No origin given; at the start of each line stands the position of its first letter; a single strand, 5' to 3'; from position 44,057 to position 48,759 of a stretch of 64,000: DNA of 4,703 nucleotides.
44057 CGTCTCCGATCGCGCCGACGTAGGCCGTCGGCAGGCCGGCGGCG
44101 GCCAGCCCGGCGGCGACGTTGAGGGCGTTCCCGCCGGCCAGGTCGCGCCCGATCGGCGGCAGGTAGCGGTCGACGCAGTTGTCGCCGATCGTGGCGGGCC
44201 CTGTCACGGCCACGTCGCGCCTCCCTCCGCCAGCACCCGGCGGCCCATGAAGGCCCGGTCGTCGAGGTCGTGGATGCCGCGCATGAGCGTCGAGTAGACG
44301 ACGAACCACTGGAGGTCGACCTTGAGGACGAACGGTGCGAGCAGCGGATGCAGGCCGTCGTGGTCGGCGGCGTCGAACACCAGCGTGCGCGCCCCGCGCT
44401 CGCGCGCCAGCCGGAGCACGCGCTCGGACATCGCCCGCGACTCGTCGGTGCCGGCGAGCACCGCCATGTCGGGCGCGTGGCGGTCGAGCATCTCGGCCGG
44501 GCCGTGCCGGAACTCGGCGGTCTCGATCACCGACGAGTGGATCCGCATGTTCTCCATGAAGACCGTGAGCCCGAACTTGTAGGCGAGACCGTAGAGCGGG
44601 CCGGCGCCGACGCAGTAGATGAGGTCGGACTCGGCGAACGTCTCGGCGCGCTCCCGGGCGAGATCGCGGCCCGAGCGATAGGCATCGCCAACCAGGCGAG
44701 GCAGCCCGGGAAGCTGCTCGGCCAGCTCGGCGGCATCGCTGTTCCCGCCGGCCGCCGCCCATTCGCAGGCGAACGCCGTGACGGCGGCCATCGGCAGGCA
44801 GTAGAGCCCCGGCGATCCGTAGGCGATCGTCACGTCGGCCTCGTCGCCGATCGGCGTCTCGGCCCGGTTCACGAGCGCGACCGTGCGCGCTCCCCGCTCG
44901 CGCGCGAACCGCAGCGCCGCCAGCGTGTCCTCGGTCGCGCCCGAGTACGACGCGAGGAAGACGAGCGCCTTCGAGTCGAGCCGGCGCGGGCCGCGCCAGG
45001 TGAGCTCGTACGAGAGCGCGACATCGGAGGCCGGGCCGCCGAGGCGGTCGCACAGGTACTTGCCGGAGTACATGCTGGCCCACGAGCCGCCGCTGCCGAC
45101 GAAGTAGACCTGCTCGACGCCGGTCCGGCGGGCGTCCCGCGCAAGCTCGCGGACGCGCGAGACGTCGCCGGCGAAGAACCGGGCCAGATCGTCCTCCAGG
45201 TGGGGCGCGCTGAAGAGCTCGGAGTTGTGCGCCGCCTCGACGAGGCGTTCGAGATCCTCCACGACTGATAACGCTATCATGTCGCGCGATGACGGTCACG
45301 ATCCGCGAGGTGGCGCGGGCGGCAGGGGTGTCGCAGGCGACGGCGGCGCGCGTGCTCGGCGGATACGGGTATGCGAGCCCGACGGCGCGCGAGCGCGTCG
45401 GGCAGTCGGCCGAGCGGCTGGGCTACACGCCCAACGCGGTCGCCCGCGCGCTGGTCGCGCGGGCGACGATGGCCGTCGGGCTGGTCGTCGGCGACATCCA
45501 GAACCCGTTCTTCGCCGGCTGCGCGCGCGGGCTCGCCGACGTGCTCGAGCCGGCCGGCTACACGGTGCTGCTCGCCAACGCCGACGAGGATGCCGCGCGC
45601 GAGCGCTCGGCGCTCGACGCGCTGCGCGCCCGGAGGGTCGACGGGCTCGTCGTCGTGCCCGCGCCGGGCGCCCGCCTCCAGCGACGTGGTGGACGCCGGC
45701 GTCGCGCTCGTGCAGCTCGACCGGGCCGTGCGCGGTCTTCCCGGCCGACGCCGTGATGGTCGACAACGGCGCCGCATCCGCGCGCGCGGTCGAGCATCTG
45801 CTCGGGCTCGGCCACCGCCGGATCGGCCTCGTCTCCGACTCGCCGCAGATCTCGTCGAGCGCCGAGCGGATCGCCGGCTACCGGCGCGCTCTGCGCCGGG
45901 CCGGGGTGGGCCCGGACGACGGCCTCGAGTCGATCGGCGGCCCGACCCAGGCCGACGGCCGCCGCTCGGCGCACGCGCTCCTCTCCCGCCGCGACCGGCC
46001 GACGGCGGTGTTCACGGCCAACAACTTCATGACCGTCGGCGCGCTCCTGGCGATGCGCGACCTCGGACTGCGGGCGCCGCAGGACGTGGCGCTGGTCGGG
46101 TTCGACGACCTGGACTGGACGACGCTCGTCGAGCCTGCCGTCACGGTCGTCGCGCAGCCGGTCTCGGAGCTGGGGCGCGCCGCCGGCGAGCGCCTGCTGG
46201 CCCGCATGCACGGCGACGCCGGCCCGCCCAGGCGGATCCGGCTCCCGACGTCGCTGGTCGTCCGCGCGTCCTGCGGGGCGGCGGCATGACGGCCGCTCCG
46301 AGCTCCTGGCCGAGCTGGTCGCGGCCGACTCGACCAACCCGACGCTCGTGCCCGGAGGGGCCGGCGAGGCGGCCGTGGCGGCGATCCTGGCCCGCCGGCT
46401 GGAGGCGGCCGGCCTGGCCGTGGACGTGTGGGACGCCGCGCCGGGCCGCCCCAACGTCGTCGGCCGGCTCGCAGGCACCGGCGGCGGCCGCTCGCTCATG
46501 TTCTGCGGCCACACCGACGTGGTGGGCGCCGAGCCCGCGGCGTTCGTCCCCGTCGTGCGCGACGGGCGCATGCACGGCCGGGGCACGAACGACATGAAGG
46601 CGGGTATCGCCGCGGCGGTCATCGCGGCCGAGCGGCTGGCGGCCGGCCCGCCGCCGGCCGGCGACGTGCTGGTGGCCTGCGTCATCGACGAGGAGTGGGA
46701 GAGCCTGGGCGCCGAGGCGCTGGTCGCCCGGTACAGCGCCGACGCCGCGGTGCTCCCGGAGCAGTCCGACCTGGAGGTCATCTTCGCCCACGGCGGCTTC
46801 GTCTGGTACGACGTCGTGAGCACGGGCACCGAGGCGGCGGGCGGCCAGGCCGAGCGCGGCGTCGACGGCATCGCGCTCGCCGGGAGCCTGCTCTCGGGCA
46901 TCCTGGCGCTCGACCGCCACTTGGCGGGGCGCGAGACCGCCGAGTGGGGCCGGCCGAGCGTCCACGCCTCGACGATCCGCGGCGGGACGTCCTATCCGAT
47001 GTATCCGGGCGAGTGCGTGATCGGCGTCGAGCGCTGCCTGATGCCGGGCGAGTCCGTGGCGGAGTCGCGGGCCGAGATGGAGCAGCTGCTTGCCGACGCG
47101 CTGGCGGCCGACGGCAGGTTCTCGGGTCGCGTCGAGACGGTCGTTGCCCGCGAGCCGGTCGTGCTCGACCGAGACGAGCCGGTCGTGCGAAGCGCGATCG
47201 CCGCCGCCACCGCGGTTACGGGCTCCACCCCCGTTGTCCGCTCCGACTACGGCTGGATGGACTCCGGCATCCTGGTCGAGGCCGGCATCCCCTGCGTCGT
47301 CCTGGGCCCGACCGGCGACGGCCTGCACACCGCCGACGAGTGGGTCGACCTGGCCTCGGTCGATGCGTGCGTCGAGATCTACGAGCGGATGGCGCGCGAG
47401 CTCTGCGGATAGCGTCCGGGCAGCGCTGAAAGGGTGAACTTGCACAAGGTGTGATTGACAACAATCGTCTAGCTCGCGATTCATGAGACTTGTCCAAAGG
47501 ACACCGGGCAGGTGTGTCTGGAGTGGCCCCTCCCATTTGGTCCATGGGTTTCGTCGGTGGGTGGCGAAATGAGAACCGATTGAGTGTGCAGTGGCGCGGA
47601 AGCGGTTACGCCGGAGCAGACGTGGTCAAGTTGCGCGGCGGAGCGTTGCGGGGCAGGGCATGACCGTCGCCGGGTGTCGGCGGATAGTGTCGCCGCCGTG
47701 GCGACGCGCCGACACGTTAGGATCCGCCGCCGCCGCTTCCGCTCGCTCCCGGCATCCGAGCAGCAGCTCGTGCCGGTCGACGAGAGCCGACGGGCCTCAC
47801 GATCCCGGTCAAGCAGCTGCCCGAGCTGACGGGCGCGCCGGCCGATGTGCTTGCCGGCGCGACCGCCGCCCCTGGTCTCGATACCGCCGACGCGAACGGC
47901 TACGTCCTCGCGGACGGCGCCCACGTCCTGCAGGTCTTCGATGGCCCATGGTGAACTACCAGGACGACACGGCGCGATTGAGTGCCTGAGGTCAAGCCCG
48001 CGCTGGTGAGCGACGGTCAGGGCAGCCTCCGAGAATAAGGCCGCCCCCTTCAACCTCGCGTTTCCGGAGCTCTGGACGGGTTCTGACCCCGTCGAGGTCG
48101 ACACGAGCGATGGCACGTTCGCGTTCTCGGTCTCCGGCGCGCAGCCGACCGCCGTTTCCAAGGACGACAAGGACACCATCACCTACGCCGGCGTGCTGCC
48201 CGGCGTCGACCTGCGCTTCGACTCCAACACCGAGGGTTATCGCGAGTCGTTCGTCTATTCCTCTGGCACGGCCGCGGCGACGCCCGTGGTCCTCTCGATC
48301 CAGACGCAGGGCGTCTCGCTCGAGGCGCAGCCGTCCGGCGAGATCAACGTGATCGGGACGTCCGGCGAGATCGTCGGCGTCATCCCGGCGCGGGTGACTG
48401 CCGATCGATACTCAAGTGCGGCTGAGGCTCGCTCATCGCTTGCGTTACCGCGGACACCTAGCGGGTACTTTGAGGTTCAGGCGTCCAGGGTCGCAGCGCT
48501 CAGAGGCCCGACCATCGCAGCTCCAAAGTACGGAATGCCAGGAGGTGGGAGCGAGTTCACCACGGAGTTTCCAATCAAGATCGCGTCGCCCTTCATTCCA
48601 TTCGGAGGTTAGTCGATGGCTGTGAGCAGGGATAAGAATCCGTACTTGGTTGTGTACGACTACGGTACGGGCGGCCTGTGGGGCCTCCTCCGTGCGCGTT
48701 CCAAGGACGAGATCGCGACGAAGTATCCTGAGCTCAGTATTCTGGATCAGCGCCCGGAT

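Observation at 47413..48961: Lower-GC insert with a decayed RHS/TNT-like polymorphic toxin and an intact small ORF that may encode immunity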

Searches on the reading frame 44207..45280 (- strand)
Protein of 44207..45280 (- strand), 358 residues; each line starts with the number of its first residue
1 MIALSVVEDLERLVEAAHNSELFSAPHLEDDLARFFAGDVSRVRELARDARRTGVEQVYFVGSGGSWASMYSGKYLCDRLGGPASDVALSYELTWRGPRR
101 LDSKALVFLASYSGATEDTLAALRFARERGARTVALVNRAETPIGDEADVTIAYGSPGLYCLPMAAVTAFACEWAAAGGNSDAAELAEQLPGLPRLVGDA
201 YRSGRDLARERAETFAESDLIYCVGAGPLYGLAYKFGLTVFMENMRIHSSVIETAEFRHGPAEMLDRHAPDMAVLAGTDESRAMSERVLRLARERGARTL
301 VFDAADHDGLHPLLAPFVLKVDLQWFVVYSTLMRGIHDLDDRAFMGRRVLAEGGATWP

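Call 79: list_cluster_members(proteins=[window:44207-45280:-, window:49870-51048:+, P0019, P0021, P0022])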
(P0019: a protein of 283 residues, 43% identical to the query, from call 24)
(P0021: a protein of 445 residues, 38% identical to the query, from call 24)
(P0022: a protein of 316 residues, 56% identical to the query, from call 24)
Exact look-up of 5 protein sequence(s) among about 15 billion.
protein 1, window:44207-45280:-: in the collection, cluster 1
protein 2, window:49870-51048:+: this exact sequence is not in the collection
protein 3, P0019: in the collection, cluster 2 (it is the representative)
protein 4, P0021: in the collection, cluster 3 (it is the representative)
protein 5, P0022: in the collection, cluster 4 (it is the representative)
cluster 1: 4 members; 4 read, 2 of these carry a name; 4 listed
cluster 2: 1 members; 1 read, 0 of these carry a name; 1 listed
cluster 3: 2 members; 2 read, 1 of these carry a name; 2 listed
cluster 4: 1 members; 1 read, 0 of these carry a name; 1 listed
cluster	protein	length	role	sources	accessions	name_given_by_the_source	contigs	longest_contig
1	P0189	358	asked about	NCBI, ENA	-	-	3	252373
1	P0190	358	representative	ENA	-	-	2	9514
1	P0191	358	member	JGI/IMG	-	fructoselysine 6-phosphate deglycase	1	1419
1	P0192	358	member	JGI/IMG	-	fructoselysine 6-phosphate deglycase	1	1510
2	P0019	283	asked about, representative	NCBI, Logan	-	-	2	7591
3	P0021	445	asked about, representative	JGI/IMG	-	hypothetical protein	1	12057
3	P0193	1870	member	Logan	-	-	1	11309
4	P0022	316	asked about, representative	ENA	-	-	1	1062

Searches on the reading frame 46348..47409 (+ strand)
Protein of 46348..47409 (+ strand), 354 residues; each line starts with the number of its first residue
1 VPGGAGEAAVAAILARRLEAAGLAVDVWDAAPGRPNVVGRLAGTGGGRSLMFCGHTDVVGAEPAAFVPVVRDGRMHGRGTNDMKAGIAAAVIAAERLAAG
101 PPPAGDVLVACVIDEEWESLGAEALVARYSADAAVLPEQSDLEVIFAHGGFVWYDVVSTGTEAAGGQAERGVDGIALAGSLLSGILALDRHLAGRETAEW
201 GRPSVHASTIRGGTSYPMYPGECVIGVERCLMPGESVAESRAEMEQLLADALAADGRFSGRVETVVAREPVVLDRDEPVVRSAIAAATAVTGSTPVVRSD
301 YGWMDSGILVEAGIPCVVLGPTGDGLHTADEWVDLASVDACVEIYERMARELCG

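Call 46: list_cluster_members(proteins=[P0017, P0001, window:46348-47409:+, window:48965-49819:-])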
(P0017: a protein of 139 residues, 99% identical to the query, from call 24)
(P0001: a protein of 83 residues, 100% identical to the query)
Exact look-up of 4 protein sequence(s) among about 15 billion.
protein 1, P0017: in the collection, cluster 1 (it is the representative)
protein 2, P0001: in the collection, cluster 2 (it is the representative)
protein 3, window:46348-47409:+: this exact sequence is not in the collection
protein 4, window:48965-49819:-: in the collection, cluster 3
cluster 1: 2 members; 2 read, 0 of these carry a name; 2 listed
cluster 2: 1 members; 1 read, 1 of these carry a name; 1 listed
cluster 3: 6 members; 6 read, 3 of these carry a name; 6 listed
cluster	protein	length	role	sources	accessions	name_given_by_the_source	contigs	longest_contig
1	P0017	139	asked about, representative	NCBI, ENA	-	-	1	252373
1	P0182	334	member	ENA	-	-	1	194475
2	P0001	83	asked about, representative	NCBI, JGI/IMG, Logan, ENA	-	hypothetical protein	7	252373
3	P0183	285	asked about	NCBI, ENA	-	-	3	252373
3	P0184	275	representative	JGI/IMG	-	fructoselysine 6-kinase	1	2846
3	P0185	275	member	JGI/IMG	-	fructoselysine 6-kinase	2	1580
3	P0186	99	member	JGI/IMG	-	fructoselysine 6-kinase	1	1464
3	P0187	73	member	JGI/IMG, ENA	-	-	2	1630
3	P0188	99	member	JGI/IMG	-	-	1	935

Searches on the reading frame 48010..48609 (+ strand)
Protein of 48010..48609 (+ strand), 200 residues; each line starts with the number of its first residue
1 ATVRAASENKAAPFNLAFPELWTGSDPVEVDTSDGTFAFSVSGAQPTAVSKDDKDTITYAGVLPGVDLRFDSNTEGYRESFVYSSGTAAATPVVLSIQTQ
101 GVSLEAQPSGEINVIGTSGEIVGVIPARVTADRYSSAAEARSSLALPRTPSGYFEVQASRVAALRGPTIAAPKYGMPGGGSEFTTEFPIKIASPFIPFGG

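Call 5: search_protein_families(library=pfam, max_evalue=10, proteins=[window:48010-48609:+])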
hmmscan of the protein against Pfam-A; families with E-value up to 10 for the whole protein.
seq(200 aa): 1 family
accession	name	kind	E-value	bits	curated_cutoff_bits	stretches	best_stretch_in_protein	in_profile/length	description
PF25778.1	DUF7948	-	0.13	12.7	27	1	55-121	103-167/214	Domain of unknown function (DUF7948)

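Call 6: search_protein_families(library=ncbifam, max_evalue=10, proteins=[window:48010-48609:+])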
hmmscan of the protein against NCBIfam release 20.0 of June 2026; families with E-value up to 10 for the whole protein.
seq(200 aa): 0 families

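Call 24: search_protein_representatives(protein=window:48037-48609:+)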
Query: 191 residues. Proteins with E-value up to 0.001 (for the whole library): 227; up to 1e-10: 23; up to 1e-30: 3. The best 150 are listed.
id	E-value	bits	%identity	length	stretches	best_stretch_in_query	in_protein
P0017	7.6e-81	286.8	99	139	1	53-191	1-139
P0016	3.5e-36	141.3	97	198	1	119-191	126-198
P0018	1.1e-35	139.7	96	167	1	1-70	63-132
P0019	1.3e-21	93.8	43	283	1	2-129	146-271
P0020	1.6e-15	73.9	36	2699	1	2-124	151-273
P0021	3.5e-14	69.6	38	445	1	1-146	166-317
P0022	4.9e-14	69.1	56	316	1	119-191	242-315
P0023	1.2e-13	67.9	56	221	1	120-190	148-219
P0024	1.3e-13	67.8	56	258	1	120-191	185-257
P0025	1.3e-13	67.8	54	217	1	120-191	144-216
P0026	6.7e-13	65.4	56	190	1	120-183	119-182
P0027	1.4e-12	64.4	46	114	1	105-191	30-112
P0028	2.7e-12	63.5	48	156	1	90-190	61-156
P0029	7.8e-12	62.0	54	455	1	120-189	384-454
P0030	8.7e-12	61.8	36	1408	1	1-129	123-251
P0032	1.7e-11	60.8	35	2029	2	95-190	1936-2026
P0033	1.8e-11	60.8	47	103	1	119-184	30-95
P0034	2.1e-11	60.6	53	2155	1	120-189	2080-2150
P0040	2.1e-10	57.3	50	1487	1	118-191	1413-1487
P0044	3.6e-10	56.5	37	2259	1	2-132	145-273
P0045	5.0e-10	56.1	48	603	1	119-183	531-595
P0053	7.4e-09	52.2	28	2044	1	4-127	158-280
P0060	1.6e-08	51.1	45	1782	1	118-184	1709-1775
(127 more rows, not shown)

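Call 25: search_protein_families(library=pfam, max_evalue=0.01, proteins=[P0034, P0040, P0032, P0060, P0022, P0029, P0045, P0024])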
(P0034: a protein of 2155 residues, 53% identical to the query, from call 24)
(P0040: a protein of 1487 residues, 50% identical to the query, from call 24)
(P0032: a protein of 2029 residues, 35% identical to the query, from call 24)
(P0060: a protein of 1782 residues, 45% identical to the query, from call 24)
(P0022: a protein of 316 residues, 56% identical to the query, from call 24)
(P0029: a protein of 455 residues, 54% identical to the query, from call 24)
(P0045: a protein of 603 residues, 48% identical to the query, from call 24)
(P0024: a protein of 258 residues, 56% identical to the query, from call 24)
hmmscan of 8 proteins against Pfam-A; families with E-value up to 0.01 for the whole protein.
P0034 (2155 aa): 0 families

P0040 (1487 aa): 2 families
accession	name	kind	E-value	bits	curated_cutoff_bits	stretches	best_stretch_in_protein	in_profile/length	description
PF05593.20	RHS_repeat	-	9.5e-63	208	22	12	445-479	1-35/38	RHS Repeat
PF20148.4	DUF6531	-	4.4e-14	53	24.1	1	270-346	2-74/74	Domain of unknown function (DUF6531)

P0032 (2029 aa): 4 families
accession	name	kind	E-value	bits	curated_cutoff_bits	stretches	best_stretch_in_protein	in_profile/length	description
PF05593.20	RHS_repeat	-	3e-110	359.3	22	19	1230-1266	1-37/38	RHS Repeat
PF20148.4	DUF6531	-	4.3e-14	53.1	24.1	1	671-751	1-74/74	Domain of unknown function (DUF6531)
PF25023.1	TEN_YD-shell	-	4.3e-09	35.4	50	1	976-1080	43-148/909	Teneurin YD-shell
PF03527.20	RHS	-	3.1e-06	27.3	27.9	1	1699-1718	3-22/38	RHS protein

P0060 (1782 aa): 1 family
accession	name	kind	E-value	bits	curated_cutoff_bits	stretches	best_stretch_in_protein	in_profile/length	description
PF05593.20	RHS_repeat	-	7.5e-07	29.8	22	2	949-986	1-38/38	RHS Repeat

P0022 (316 aa): 0 families

P0029 (455 aa): 2 families
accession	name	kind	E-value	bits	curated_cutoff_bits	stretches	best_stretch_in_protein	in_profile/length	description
PF25023.1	TEN_YD-shell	-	2.3e-06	26.4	50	1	69-252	689-866/909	Teneurin YD-shell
PF05593.20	RHS_repeat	-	0.0068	17.2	22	1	69-100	1-37/38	RHS Repeat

P0045 (603 aa): 1 family
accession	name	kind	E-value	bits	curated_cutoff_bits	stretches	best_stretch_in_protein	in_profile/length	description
PF05593.20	RHS_repeat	-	1.2e-23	83.3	22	5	12-47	1-36/38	RHS Repeat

P0024 (258 aa): 0 families

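Call 26: search_protein_families(library=pfam, max_evalue=0.01, proteins=[P0020, P0030, P0044, P0053, P0021, P0019])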
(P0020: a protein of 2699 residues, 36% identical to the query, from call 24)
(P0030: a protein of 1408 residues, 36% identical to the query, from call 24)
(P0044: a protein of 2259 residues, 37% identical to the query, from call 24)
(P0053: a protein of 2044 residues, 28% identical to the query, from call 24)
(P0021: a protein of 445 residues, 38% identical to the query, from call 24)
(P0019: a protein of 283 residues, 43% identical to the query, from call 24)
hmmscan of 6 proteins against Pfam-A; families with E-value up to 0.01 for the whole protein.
P0020 (2699 aa): 3 families
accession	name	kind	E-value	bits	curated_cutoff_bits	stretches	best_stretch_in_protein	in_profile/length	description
PF05593.20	RHS_repeat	-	4.3e-15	56.1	22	3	1412-1447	1-34/38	RHS Repeat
PF20148.4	DUF6531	-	5.8e-06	27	24.1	1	637-685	3-50/74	Domain of unknown function (DUF6531)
PF07691.17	PA14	-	5.7e-05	23.4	24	1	1105-1205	4-98/147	PA14 domain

P0030 (1408 aa): 4 families
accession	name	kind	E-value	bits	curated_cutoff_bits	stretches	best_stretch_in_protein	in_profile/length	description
PF24517.2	CBM96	-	1.3e-16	61.3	26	1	299-448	6-155/164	Carbohydrate-binding module family 96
PF05593.20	RHS_repeat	-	1.6e-08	35.2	22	0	1177-1200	5-29/38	RHS Repeat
PF07691.17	PA14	-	5.3e-06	26.7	24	1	1024-1141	4-118/147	PA14 domain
PF25788.1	Ig_Rha78A_N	-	0.0005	20.7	27.4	1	508-559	37-89/105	Rha78A-like, N-terminal immunoglobulin domain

P0044 (2259 aa): 4 families
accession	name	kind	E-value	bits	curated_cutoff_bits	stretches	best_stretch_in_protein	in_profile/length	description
PF05593.20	RHS_repeat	-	1.1e-68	226.9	22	10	1296-1330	1-35/38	RHS Repeat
PF24517.2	CBM96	-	6.4e-12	46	26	1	309-468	2-155/164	Carbohydrate-binding module family 96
PF07691.17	PA14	-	5.8e-08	33.1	24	1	1018-1110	6-94/147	PA14 domain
PF15283.12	DUF4595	-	9.6e-07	29.4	34.2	0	1638-1776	1-129/202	Domain of unknown function (DUF4595) with porin-like fold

P0053 (2044 aa): 2 families
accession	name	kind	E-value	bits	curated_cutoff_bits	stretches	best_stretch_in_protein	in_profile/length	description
PF07691.17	PA14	-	2.1e-15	57.2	24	1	1138-1278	2-135/147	PA14 domain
PF05593.20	RHS_repeat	-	4.9e-08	33.6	22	1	1428-1463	1-36/38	RHS Repeat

P0021 (445 aa): 1 family
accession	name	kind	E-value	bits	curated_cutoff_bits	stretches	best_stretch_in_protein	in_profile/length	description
PF24517.2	CBM96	-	1.1e-09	38.8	26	1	342-440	4-103/164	Carbohydrate-binding module family 96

P0019 (283 aa): 0 families

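Call 68: search_protein_families(library=ncbifam, max_evalue=1, proteins=[P0022, P0033])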
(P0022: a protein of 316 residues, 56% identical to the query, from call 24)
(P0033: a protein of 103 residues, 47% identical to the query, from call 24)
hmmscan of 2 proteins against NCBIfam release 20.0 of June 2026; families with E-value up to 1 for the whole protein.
P0022 (316 aa): 1 family
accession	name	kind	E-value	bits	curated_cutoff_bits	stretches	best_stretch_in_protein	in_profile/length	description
TIGR03696.1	Rhs_assc_core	domain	0.00017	22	32.5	1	18-48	45-76/76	RHS repeat-associated core domain-containing protein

P0033 (103 aa): 1 family
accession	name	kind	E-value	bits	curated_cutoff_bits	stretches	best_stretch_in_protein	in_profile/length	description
TIGR03898.1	lanti_MRSA_kill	subfamily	0.014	15.3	23.5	1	38-65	14-40/44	mersacidin/lichenicidin family type 2 lantibiotic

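Call 73: find_encoding_contigs(protein=P0018, flank=8000, max_places=5)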
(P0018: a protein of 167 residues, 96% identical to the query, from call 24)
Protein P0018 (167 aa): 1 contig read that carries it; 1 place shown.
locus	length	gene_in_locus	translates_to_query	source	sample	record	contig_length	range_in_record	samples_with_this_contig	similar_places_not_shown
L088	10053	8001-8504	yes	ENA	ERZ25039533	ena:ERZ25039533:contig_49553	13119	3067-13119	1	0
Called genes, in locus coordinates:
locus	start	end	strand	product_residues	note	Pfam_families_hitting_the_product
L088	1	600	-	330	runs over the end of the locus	PF00528:BPD_transp_1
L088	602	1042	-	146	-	-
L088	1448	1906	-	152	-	PF00496:SBP_bac_5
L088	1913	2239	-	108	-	-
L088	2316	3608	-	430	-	PF00202:Aminotran_3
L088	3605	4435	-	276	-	PF00294:PfkB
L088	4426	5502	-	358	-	PF01380:SIS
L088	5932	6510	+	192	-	PF00532:Peripla_BP_1, PF13407:Peripla_BP_4 (weak), PF13377:Peripla_BP_3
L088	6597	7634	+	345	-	PF04389:Peptidase_M28 (weak), PF01546:Peptidase_M20, PF07687:M20_dimer (weak)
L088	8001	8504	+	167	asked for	-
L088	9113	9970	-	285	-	PF00294:PfkB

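Call 78: find_encoding_contigs(protein=P0017, flank=1000, max_places=3)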
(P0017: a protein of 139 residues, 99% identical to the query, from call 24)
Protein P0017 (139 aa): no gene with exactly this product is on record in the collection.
